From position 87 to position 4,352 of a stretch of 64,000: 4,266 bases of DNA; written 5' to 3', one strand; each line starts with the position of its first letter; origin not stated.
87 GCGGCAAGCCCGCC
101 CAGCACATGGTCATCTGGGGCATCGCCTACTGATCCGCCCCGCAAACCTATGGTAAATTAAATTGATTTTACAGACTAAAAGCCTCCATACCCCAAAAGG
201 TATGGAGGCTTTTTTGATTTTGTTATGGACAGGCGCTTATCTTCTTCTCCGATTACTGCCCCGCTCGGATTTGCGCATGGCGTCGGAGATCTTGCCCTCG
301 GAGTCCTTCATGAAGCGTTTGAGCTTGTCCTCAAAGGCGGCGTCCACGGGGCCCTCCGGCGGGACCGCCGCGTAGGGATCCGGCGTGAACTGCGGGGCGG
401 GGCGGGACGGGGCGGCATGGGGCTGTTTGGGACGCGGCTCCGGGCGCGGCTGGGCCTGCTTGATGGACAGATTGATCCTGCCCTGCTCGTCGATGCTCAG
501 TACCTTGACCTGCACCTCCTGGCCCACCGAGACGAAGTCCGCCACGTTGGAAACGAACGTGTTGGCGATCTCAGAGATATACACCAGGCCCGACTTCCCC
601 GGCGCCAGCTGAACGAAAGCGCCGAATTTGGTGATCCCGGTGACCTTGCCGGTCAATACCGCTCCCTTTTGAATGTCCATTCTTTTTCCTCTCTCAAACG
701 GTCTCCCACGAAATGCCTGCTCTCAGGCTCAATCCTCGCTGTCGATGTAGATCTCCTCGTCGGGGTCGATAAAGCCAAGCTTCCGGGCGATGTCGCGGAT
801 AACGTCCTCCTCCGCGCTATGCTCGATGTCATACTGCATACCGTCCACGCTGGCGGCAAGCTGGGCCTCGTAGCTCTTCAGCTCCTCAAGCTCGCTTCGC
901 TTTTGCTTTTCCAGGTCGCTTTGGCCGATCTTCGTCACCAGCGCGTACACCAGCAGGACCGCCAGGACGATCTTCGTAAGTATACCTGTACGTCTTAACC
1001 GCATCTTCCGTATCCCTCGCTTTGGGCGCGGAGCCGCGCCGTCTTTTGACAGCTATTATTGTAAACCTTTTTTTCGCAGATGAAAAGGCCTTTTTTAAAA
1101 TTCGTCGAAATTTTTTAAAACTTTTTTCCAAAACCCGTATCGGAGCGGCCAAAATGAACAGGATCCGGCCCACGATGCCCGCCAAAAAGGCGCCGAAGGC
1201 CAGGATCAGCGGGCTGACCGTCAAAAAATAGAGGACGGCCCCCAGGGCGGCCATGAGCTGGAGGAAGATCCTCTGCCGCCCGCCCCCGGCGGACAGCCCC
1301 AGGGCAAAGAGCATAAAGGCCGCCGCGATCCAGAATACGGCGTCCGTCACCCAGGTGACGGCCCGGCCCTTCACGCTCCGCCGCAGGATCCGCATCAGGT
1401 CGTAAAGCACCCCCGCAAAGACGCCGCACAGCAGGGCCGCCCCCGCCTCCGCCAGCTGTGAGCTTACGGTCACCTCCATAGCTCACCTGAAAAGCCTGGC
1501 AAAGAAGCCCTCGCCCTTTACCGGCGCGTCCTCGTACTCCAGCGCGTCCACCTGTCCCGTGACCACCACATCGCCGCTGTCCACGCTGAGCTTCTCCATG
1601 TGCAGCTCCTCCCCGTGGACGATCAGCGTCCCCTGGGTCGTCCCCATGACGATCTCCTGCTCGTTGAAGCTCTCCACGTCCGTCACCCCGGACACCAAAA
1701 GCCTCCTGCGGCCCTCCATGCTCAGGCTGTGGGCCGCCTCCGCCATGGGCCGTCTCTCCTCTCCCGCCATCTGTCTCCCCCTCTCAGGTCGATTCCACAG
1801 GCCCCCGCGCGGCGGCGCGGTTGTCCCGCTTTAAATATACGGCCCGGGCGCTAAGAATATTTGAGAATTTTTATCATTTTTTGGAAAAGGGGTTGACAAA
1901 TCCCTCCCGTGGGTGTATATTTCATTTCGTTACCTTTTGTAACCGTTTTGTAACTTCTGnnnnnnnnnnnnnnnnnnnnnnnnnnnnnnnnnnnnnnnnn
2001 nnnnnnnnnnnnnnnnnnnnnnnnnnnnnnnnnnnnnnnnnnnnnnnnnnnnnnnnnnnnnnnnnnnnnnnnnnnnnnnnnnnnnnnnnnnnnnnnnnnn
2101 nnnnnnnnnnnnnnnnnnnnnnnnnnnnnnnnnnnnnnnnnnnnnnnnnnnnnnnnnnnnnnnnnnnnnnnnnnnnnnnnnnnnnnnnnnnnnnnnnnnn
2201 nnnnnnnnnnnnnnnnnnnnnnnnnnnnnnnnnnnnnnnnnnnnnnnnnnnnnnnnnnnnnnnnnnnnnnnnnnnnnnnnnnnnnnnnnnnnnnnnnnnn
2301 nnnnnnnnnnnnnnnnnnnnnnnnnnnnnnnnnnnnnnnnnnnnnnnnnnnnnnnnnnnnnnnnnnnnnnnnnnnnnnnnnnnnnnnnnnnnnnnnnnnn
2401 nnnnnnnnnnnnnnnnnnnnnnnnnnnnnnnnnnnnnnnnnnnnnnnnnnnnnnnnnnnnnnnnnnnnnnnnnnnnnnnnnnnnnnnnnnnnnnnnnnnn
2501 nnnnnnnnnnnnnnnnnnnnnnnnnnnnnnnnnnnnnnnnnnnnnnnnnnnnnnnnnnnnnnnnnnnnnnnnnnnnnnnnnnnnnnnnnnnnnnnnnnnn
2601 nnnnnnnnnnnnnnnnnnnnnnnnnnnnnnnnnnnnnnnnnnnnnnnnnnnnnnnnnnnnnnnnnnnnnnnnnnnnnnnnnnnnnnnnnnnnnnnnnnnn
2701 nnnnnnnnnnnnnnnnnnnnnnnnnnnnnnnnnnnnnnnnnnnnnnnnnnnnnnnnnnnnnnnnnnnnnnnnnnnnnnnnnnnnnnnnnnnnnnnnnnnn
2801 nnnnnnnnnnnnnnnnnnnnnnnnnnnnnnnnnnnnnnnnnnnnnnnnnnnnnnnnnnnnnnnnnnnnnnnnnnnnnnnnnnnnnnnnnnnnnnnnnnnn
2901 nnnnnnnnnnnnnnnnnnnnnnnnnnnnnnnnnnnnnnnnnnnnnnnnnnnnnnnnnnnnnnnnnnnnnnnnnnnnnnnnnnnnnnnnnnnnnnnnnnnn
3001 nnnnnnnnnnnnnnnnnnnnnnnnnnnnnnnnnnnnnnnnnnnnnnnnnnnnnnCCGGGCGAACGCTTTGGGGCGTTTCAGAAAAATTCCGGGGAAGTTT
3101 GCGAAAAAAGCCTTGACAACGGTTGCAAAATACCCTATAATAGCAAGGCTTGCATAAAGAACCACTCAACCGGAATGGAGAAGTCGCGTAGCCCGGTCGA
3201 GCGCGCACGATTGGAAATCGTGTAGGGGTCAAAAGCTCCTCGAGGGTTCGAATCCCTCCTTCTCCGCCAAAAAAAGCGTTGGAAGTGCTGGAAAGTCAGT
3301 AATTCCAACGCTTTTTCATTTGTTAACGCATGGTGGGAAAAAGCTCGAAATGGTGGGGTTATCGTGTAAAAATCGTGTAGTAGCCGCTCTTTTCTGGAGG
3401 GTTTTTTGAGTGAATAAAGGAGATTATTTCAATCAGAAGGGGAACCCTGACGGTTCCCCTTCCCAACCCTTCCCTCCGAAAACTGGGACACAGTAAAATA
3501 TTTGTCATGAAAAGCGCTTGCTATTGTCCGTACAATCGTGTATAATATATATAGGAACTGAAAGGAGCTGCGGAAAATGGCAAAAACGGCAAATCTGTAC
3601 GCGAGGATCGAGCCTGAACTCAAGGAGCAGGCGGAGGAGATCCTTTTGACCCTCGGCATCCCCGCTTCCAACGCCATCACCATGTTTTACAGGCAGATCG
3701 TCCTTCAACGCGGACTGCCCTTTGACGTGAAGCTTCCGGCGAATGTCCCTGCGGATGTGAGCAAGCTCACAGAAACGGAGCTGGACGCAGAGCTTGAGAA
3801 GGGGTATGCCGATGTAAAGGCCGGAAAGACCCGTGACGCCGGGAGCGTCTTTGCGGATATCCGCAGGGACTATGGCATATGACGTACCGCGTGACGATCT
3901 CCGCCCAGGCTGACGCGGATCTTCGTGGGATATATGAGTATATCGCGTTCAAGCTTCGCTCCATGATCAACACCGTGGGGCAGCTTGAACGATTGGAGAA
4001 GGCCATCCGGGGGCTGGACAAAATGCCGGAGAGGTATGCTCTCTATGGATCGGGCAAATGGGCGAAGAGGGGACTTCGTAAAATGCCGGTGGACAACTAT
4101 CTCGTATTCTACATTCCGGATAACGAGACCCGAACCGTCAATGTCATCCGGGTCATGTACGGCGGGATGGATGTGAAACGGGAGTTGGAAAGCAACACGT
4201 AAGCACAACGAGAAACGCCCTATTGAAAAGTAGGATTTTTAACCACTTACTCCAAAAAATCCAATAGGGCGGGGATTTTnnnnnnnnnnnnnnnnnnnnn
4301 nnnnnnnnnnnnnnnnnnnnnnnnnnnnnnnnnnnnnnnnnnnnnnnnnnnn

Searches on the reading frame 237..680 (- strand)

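Call 57: search_protein_families(library=pfam, proteins=[window:237-680:-], max_evalue=0.00001)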
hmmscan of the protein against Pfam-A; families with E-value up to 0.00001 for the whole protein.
window:237-680:- (147 aa): 2 families
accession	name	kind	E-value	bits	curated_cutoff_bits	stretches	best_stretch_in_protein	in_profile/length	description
PF00575.29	S1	-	7.5e-20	71.5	22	1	3-74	2-74/74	S1 RNA binding domain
PF23459.1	S1_RRP5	-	5.3e-06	27.3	27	1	3-66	1-64/72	RRP5 S1 domain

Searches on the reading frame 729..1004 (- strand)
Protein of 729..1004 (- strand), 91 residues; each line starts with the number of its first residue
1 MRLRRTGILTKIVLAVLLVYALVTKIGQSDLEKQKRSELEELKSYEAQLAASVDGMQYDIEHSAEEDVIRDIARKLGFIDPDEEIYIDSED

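Call 57: search_protein_families(library=pfam, proteins=[window:729-1004:-], max_evalue=0.00001)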
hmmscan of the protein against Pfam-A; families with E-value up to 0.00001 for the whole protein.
window:729-1004:- (91 aa): 1 family
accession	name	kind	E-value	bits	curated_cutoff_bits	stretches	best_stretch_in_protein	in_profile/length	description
PF04977.20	DivIC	-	1.3e-07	31.7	28.9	1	14-89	2-78/80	Septum formation initiator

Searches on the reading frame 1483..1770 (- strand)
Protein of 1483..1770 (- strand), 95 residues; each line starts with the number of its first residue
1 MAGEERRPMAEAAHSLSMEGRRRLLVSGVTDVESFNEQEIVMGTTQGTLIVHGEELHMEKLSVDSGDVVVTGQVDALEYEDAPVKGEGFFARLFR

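Call 57: search_protein_families(library=pfam, proteins=[window:1483-1770:-], max_evalue=0.00001)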
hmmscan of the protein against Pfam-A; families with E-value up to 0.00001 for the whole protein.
window:1483-1770:- (95 aa): 1 family
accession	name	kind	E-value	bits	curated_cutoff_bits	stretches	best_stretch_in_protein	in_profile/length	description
PF07873.16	YabP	-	9.4e-22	77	27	1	14-79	1-64/64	YabP family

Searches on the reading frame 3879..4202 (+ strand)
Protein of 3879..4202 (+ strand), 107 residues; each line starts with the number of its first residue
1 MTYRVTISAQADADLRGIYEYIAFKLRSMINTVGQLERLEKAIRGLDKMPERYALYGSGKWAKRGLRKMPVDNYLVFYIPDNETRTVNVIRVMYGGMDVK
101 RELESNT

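Call 36: find_encoding_contigs(protein=window:3879-4202:+, flank=2500, max_places=10)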
Protein window:3879-4202:+ (107 aa): no gene with exactly this product is on record in the collection.
